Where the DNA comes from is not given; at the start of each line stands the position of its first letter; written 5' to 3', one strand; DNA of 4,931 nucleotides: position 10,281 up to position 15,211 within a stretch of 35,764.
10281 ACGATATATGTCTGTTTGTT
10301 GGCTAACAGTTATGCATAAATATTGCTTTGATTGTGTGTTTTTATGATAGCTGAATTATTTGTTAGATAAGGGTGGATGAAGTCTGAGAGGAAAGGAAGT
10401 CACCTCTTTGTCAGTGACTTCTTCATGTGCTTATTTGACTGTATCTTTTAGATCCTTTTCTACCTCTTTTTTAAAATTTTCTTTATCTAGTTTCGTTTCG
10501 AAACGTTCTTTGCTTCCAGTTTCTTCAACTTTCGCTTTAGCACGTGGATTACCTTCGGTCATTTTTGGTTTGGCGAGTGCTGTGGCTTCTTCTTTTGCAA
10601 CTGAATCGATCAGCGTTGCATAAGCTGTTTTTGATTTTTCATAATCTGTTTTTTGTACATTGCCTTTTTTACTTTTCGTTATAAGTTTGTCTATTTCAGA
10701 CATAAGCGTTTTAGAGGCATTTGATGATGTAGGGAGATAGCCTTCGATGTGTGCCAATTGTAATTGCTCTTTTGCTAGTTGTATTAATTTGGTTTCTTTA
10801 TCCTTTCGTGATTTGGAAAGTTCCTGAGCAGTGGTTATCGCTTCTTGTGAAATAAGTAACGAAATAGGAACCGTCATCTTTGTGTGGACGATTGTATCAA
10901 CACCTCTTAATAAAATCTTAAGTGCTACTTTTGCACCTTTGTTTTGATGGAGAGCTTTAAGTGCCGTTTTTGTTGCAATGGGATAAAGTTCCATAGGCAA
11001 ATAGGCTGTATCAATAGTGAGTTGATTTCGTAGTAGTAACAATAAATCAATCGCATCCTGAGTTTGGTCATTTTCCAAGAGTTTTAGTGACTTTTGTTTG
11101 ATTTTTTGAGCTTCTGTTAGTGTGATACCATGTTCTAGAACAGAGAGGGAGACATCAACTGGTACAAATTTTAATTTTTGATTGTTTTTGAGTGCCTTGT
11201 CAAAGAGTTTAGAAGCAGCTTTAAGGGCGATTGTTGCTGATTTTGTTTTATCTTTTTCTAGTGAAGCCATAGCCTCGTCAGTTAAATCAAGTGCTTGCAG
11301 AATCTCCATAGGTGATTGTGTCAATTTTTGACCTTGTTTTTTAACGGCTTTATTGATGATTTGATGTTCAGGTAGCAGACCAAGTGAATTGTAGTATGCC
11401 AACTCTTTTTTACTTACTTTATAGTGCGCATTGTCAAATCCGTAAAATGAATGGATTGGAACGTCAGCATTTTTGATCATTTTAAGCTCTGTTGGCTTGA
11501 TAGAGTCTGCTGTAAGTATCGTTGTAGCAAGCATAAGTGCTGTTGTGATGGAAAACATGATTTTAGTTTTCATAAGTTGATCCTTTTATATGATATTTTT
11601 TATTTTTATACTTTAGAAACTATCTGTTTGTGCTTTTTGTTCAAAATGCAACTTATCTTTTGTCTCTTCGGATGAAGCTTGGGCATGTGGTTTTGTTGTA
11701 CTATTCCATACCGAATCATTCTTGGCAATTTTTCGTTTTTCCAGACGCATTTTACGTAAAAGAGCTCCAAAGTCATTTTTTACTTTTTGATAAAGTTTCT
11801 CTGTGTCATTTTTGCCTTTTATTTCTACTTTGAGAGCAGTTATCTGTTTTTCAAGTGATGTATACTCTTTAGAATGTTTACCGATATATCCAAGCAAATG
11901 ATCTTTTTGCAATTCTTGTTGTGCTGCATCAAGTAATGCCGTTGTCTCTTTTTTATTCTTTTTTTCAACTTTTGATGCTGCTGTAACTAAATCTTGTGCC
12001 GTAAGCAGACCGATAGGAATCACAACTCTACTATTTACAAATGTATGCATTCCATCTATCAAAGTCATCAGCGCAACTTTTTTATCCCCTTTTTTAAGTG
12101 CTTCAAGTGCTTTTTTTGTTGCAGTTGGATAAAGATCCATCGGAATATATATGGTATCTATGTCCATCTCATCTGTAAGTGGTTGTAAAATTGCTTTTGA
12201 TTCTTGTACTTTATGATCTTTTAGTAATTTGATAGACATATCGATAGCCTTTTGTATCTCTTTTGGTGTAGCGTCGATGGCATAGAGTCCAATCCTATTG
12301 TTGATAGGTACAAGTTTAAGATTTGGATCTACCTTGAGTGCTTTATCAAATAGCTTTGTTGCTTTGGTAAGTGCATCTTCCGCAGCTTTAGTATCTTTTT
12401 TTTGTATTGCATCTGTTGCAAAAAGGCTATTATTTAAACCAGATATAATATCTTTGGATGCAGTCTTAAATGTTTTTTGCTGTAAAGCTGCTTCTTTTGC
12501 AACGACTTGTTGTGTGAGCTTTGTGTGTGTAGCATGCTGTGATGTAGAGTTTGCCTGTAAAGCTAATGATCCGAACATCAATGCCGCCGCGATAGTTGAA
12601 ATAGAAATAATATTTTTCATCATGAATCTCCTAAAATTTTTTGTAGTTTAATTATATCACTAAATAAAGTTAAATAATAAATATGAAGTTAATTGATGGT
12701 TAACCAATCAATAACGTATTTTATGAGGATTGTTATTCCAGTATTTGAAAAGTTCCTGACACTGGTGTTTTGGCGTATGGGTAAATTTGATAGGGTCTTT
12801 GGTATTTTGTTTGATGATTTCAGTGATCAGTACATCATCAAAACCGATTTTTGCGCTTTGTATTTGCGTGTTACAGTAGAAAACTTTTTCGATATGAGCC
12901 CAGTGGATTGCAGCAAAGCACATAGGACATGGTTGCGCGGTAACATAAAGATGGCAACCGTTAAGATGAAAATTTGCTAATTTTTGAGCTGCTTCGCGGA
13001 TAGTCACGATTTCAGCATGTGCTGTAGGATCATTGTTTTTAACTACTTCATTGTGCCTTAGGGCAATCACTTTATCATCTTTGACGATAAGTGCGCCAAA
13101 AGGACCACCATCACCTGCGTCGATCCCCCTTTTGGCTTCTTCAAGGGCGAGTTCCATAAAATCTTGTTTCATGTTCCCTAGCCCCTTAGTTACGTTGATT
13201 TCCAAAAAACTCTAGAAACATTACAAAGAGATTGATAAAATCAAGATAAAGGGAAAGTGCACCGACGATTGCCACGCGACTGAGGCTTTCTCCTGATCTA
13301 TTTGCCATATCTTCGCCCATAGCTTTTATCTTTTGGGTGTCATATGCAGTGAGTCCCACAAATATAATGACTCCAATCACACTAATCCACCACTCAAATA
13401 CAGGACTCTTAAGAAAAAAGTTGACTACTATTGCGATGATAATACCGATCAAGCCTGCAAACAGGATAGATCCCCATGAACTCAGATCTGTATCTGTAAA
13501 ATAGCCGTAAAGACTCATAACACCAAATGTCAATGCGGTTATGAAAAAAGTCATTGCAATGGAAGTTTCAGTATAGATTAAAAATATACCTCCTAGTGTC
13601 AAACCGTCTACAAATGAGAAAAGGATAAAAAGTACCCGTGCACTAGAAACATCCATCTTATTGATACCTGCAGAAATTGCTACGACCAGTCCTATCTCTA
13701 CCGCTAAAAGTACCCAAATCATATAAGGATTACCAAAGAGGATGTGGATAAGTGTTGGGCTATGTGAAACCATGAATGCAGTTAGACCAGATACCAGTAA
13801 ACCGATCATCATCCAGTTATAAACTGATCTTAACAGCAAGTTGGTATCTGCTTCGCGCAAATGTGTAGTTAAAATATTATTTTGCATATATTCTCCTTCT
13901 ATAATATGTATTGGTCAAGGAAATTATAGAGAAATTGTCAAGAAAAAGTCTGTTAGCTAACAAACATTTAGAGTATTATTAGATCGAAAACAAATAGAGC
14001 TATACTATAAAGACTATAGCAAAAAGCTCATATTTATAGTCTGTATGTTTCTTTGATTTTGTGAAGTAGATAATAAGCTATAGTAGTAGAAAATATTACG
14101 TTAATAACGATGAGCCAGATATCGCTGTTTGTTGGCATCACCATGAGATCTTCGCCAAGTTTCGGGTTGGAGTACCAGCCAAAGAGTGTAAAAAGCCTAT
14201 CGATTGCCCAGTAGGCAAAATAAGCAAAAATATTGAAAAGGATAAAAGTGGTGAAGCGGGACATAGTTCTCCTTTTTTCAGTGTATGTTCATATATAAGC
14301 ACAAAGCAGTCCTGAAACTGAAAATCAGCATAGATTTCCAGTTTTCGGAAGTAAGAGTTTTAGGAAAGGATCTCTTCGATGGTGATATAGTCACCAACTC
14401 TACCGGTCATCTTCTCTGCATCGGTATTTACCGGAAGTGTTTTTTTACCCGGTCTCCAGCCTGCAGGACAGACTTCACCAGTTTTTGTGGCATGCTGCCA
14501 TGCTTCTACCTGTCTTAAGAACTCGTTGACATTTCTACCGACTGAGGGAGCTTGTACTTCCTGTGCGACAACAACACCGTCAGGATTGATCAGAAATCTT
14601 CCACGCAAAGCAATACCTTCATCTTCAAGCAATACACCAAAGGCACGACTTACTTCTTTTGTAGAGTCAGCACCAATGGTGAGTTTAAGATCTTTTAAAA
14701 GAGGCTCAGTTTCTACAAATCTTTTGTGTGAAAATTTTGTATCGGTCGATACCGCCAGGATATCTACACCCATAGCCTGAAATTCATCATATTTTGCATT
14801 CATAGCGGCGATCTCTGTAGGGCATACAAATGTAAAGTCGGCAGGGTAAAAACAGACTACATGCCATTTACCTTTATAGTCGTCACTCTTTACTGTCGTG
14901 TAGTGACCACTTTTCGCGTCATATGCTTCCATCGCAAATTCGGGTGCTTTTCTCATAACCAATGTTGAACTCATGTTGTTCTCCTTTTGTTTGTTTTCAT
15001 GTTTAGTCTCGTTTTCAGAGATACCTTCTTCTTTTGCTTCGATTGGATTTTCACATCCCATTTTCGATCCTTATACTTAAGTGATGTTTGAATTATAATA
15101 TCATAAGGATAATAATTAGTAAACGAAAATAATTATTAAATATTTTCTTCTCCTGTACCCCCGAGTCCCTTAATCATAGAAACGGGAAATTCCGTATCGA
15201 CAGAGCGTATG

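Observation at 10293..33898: Six copies of a 16-bp palindrome TGTTA-N6-TAACA at a fixed class-II distance from -10 boxes: candidate undescribed Crp/Fnr-type stress and carbon regulon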

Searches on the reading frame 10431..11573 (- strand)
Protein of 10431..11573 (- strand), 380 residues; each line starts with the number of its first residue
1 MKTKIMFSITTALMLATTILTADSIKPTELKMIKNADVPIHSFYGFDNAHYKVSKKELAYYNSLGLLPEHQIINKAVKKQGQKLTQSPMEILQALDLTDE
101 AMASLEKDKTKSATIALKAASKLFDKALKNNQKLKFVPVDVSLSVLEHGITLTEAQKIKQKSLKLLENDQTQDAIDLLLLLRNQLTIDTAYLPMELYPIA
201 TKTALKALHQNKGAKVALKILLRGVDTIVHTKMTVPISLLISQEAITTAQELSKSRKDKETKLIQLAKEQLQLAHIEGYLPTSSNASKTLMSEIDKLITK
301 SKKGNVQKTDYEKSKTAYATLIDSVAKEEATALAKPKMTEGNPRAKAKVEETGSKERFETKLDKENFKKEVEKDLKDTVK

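Call 5: search_protein_families(library=pfam, proteins=[window:10431-11573:-])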
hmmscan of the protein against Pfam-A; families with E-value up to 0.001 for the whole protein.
window:10431-11573:- (380 aa): 1 family
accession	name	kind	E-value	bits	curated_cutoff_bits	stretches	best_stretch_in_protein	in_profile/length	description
PF10938.13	YfdX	-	3.8e-21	76.1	26.6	1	94-229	1-144/149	YfdX protein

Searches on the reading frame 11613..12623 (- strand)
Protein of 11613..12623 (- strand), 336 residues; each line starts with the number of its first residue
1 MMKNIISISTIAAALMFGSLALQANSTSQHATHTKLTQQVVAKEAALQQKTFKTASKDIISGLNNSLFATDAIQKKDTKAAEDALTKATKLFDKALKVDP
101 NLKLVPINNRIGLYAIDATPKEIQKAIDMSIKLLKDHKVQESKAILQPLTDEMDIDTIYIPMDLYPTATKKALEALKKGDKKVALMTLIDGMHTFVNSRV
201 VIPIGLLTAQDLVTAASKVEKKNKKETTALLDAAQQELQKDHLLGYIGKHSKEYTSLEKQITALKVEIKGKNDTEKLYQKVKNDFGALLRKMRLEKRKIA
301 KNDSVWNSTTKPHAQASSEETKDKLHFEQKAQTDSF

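Call 6: search_protein_families(library=pfam, proteins=[window:11613-12623:-])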
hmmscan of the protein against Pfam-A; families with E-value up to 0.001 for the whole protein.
window:11613-12623:- (336 aa): 1 family
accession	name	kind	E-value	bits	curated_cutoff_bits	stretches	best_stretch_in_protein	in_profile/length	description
PF10938.13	YfdX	-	1.1e-22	81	26.6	1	69-198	8-146/149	YfdX protein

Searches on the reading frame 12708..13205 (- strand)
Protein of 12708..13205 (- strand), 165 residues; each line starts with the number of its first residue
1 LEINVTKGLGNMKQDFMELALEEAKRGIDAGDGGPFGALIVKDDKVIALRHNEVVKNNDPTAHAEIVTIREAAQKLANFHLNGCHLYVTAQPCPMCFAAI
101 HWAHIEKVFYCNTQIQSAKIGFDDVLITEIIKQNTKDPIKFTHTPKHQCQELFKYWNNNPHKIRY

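Call 6: search_protein_families(library=pfam, proteins=[window:12708-13205:-])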
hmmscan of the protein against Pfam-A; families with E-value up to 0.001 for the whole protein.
window:12708-13205:- (165 aa): 4 families
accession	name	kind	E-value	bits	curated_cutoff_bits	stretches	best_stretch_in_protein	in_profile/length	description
PF00383.29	dCMP_cyt_deam_1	-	5.9e-27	94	25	1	13-111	4-101/102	Cytidine and deoxycytidylate deaminase zinc-binding region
PF14437.12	MafB19-deam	-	7.8e-24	84.6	27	1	13-118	3-107/142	MafB19-like deaminase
PF14439.12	Bd3614-deam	-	9.7e-05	22.8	38.5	1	39-104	14-79/113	Bd3614-like deaminase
PF18750.7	SNAD4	-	0.00062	20.3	27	1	52-119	22-89/130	Secreted Novel AID/APOBEC-like Deaminase 4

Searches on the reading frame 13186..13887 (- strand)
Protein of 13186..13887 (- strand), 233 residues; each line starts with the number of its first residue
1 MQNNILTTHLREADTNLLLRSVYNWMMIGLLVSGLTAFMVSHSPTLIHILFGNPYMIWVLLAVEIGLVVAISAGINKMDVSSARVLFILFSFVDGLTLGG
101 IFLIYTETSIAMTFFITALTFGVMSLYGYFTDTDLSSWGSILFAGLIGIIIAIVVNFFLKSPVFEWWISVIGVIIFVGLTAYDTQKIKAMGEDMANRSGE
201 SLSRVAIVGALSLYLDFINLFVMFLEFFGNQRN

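Call 6: search_protein_families(library=pfam, proteins=[window:13186-13887:-])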
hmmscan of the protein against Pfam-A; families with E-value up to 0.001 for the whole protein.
window:13186-13887:- (233 aa): 1 family
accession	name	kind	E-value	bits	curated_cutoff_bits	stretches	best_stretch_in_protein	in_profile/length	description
PF01027.25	Bax1-I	-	2e-59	201.3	34.1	1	18-228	3-207/207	Inhibitor of apoptosis-promoting Bax1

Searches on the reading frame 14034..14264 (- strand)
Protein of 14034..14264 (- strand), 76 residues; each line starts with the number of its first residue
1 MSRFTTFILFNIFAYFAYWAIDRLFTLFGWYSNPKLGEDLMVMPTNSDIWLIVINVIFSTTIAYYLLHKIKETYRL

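Call 6: search_protein_families(library=pfam, proteins=[window:14034-14264:-])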
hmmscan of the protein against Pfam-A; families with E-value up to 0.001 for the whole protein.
window:14034-14264:- (76 aa): 0 families

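Call 11: search_protein_families(library=ncbifam, proteins=[window:14034-14264:-], max_evalue=0.01)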
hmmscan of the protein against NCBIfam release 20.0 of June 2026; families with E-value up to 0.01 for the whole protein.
window:14034-14264:- (76 aa): 0 families

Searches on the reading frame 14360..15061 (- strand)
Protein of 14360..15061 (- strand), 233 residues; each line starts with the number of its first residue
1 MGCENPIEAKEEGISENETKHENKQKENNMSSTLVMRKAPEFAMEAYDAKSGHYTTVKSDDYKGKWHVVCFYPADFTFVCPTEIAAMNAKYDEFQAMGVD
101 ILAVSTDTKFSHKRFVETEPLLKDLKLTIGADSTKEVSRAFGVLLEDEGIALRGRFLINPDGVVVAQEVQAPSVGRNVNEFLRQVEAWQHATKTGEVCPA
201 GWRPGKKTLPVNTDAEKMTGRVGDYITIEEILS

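Call 6: search_protein_families(library=pfam, proteins=[window:14360-15061:-])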
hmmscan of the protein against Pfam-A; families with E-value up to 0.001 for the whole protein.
window:14360-15061:- (233 aa): 4 families
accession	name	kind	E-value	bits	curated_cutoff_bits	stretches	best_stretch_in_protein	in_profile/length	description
PF00578.27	AhpC-TSA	-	9.3e-37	126.2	26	1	37-166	3-123/124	AhpC/TSA family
PF08534.16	Redoxin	-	9.8e-17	61.5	26.6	1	38-175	5-139/148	Redoxin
PF10417.14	1-cysPrx_C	-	1.2e-12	48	21.1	1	187-218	1-33/41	C-terminal domain of 1-Cys peroxiredoxin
PF02630.20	SCO1-SenC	-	0.00083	19.8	22.8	0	53-105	10-64/134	SCO1/SenC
